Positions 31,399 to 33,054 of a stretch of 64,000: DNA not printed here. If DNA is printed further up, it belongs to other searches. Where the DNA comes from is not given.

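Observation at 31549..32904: ABC-3 metal permease fused to a DtxR/MntR-type metalloregulator domain, a membrane-tethered repressor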

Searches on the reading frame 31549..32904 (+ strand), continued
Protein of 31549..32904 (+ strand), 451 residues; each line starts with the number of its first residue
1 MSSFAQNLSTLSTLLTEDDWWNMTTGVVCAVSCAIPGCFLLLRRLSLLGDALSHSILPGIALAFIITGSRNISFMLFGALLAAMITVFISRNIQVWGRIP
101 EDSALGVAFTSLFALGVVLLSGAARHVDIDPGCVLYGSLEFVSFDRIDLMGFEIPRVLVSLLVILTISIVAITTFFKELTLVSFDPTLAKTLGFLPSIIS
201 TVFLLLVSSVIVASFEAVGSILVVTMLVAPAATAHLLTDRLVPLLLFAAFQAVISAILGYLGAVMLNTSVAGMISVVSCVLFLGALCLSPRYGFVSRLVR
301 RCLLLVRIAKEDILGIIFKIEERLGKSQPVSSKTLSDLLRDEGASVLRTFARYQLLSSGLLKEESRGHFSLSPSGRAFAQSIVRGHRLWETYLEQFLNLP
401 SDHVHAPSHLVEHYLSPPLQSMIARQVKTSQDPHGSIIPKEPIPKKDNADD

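Call 12: list_cluster_members(proteins=[P0001, P0006, P0010, P0019])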
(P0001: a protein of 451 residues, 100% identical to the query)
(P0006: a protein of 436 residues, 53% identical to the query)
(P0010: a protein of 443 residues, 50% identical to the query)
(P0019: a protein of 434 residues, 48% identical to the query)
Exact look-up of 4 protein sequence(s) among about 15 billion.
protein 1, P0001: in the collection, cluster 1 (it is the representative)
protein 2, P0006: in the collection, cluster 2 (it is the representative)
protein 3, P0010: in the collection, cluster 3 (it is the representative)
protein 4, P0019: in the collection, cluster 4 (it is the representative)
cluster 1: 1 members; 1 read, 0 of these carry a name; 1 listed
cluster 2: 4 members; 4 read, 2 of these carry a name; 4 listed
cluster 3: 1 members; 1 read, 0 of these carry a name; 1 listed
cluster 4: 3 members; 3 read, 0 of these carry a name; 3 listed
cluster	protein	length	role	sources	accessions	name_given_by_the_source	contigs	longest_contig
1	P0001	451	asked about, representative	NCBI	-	-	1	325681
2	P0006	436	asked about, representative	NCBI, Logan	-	-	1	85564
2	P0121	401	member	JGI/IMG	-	manganese/zinc/iron transport system permease protein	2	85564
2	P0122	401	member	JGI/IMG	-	manganese/zinc/iron transport system permease protein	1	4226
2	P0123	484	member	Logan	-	-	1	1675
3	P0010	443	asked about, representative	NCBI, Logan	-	-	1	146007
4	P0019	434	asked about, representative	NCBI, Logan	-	-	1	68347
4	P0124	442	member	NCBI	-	-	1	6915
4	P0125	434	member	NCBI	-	-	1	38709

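Call 15: find_encoding_contigs(protein=P0006, flank=10000, max_places=2)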
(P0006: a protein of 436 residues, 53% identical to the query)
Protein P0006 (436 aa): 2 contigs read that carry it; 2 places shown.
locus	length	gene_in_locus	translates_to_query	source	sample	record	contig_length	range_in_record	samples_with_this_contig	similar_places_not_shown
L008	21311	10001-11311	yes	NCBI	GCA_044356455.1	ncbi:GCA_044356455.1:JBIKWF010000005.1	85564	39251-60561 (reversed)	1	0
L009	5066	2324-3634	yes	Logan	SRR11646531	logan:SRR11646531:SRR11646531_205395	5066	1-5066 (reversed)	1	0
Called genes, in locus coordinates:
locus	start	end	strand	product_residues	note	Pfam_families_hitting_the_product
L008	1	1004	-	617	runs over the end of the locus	PF00669:Flagellin_N, PF01839:FG-GAP (faint), PF13517:FG-GAP_3, PF00700:Flagellin_C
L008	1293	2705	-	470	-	-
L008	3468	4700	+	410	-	PF07690:MFS_1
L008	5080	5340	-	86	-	-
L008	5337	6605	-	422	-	PF13431:TPR_17 (faint), PF00515:TPR_1 (faint), PF07719:TPR_2 (faint), PF13181:TPR_8 (faint), PF23914:TPR_CcmH_CycH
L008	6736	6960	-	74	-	PF10543:ORF6N (weak)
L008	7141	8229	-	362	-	-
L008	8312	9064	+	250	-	PF00005:ABC_tran, PF02463:SMC_N (faint), PF13304:AAA_21 (weak)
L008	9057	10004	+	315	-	PF00950:ABC-3, PF01032:FecCD (weak)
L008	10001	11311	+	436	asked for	PF00950:ABC-3, PF02742:Fe_dep_repr_C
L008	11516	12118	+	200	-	-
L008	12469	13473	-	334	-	-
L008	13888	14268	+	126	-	-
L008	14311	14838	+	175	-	PF00578:AhpC-TSA, PF08534:Redoxin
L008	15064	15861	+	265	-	-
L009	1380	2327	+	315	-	PF00950:ABC-3, PF01032:FecCD (weak)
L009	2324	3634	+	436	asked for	PF00950:ABC-3, PF02742:Fe_dep_repr_C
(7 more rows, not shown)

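Call 16: find_encoding_contigs(protein=P0010, flank=10000, max_places=2)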
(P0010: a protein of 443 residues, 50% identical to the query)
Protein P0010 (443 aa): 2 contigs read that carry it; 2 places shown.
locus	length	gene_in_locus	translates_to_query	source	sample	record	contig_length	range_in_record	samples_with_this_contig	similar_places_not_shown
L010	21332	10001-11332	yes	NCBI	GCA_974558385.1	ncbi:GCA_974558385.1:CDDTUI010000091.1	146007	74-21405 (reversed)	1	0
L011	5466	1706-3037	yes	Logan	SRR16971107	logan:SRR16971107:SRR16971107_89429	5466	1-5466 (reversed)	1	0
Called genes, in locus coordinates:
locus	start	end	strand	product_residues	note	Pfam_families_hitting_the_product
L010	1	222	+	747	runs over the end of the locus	PF05048:NosD, PF07691:PA14 (faint), PF05048:NosD (weak), PF13229:Beta_helix (weak), PF05048:NosD (weak), PF13229:Beta_helix, PF05048:NosD (weak)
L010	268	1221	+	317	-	-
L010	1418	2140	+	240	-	-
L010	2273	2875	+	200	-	PF07638:Sigma70_ECF, PF08281:Sigma70_r4_2, PF04545:Sigma70_r4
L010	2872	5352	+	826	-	PF00069:Pkinase, PF07714:PK_Tyr_Ser-Thr, PF03109:ABC1, PF24885:TPR_NPHP3, PF17874:TPR_MalT, PF13424:TPR_12, PF13374:TPR_10, PF13424:TPR_12, +12 more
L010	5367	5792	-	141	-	PF01325:Fe_dep_repress, PF13545:HTH_Crp_2 (weak), PF02742:Fe_dep_repr_C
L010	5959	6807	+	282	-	PF13557:Phenol_MetA_deg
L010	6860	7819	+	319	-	PF01297:ZnuA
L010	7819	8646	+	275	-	PF00005:ABC_tran, PF13476:AAA_23 (weak), PF02463:SMC_N (faint), PF13304:AAA_21 (weak)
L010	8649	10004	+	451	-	PF00950:ABC-3, PF01032:FecCD (weak), PF02742:Fe_dep_repr_C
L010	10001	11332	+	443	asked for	PF00950:ABC-3, PF02742:Fe_dep_repr_C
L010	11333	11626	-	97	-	-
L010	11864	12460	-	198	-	PF12073:DUF3553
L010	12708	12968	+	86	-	PF01192:RNA_pol_Rpb6 (weak)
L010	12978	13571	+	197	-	PF02441:Flavoprotein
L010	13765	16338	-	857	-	PF00501:AMP-binding, PF13193:AMP-binding_C, PF00550:PP-binding, PF00975:Thioesterase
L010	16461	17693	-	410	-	PF07690:MFS_1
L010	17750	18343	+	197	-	PF00578:AhpC-TSA, PF08534:Redoxin, PF13905:Thioredoxin_8 (weak)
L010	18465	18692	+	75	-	-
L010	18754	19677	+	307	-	PF01555:N6_N4_Mtase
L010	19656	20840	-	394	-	PF13560:HTH_31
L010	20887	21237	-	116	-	-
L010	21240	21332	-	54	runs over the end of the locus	?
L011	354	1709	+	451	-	PF00950:ABC-3, PF01032:FecCD (weak), PF02742:Fe_dep_repr_C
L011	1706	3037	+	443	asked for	PF00950:ABC-3, PF02742:Fe_dep_repr_C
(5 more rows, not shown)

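Call 17: find_encoding_contigs(protein=P0017, flank=10000, max_places=2)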
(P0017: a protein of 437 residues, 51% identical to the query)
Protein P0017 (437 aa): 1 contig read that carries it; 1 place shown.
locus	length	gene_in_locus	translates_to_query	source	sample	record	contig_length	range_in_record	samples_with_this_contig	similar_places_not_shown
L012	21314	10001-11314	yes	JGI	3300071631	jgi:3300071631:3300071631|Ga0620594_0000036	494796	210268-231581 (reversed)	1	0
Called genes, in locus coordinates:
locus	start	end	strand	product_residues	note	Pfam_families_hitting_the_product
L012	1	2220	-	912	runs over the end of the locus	PF17900:Peptidase_M1_N, PF01433:Peptidase_M1, PF13646:HEAT_2 (weak), PF03130:HEAT_PBS (faint)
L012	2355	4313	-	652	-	PF17900:Peptidase_M1_N, PF01433:Peptidase_M1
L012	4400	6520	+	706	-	PF06418:CTP_synth_N, PF00117:GATase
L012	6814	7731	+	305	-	PF01297:ZnuA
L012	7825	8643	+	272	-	PF00005:ABC_tran, PF02463:SMC_N (faint), PF13476:AAA_23 (weak), PF13304:AAA_21 (faint)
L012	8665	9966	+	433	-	PF00950:ABC-3, PF01032:FecCD (weak), PF02742:Fe_dep_repr_C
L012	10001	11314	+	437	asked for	PF00950:ABC-3, PF02742:Fe_dep_repr_C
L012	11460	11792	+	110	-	PF00886:Ribosomal_S16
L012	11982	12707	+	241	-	PF01746:tRNA_m1G_MT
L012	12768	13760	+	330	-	PF13021:DUF3885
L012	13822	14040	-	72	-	-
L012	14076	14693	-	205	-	PF00440:TetR_N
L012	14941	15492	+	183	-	PF02627:CMD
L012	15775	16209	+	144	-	PF07080:DUF1348, PF12680:SnoaL_2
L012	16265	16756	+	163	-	PF13671:AAA_33 (weak)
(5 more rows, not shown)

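Call 40: predict_structure(alignment_id=A1)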
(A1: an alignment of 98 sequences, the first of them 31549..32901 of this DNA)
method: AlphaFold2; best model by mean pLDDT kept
length: 451 residues; sequences in the alignment: 98
mean_pLDDT: 93.5   pTM: 0.86
mean pLDDT of the five models: 93.5, 92.4, 92.4, 92.1, 90.4
residues with pLDDT >= 90: 382; 70-90: 64; 50-70: 4; < 50: 1
segments of 3 or more residues with pLDDT < 50: none
pLDDT, mean of each block of 10 residues (from residue 1): 86 93 97 97 88 91 93 93 94 96 92 94 85 79 95 96 98 97 96 96 95 92 94 97 98 98 95 95 97 95 95 96 92 94 89 97 95 96 96 96 90 93 97 97 79 48
secondary structure, 60 per line:
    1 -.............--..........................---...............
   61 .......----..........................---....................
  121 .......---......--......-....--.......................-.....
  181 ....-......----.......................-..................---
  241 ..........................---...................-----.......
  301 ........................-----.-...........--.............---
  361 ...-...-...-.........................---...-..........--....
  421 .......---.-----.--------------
elements in order: H2-14 H17-42 H46-67 H72-97 H101-127 H131-136 H139-144 E146-149 E152-155 H156-174 H176-184 H186-191 H196-218 H220-237 H241-266 H270-288 H294-324 H332-342 H345-357 E361-363 E369-371 H373-397 H405-414 H417-427

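Call 42: fold_search(model_id=the predicted structure, library=pdb)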
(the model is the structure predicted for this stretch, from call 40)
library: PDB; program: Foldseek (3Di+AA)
matches with E <= 10: 486; with E <= 0.001: 66
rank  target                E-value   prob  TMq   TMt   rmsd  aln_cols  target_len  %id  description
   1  7kyp_D                3.1e-14  1.00  0.54  0.87   3.2       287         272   26  PsaBC from Streptococcus pneumoniae in complex with Fab (released 2021-08-25)
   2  7kyp_F                4.5e-14  1.00  0.55  0.84   3.2       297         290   26  PsaBC from Streptococcus pneumoniae in complex with Fab (released 2021-08-25)
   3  7kyp_H                5.5e-14  1.00  0.54  0.87   3.7       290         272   26  PsaBC from Streptococcus pneumoniae in complex with Fab (released 2021-08-25)
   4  7kyp_P                6.5e-14  1.00  0.55  0.89   2.7       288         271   27  PsaBC from Streptococcus pneumoniae in complex with Fab (released 2021-08-25)
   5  7kyp_B                8.0e-14  1.00  0.55  0.87   3.2       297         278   26  PsaBC from Streptococcus pneumoniae in complex with Fab (released 2021-08-25)
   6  7kyp_N                9.4e-14  1.00  0.55  0.86   3.2       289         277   27  PsaBC from Streptococcus pneumoniae in complex with Fab (released 2021-08-25)
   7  7kyp_J                1.3e-13  1.00  0.55  0.88   3.1       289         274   27  PsaBC from Streptococcus pneumoniae in complex with Fab (released 2021-08-25)
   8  7kyo_C                2.2e-12  1.00  0.51  0.87   2.9       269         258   28  PsaBC from Streptococcus pneumoniae in complex with Fab (released 2021-08-25)
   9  8pvt_B                3.8e-06  1.00  0.27  0.83   2.3       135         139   31  Manganese-dependent transcriptional repressor DR2539 complexed with cadmium (SAD 7 keV) (released 2024-05-08)
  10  8pvz_B                5.0e-06  1.00  0.27  0.82   2.3       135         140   31  Manganese-dependent transcriptional repressor DR2539 complexed with cadmium (released 2024-05-08)
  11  8pw0_A                8.0e-06  1.00  0.27  0.83   2.4       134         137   31  Manganese-dependent transcriptional repressor DR2539 complexed with manganese and bound to dr1709 promotor (released 2024-05-08)
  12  8pvz_A                2.4e-05  1.00  0.26  0.81   2.4       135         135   30  Manganese-dependent transcriptional repressor DR2539 complexed with cadmium (released 2024-05-08)
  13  8pvt_A                3.6e-05  1.00  0.26  0.81   2.4       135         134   30  Manganese-dependent transcriptional repressor DR2539 complexed with cadmium (SAD 7 keV) (released 2024-05-08)
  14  2qq9                  3.9e-05  1.00  0.27  0.55   2.4       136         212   25  Crystal Structure of DtxR(D6A C102D) Complexed with Nickel(II) (released 2007-10-30)
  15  1g3s                  4.2e-05  1.00  0.26  0.54   2.2       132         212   25  CYS102SER DTXR (released 2001-10-25)
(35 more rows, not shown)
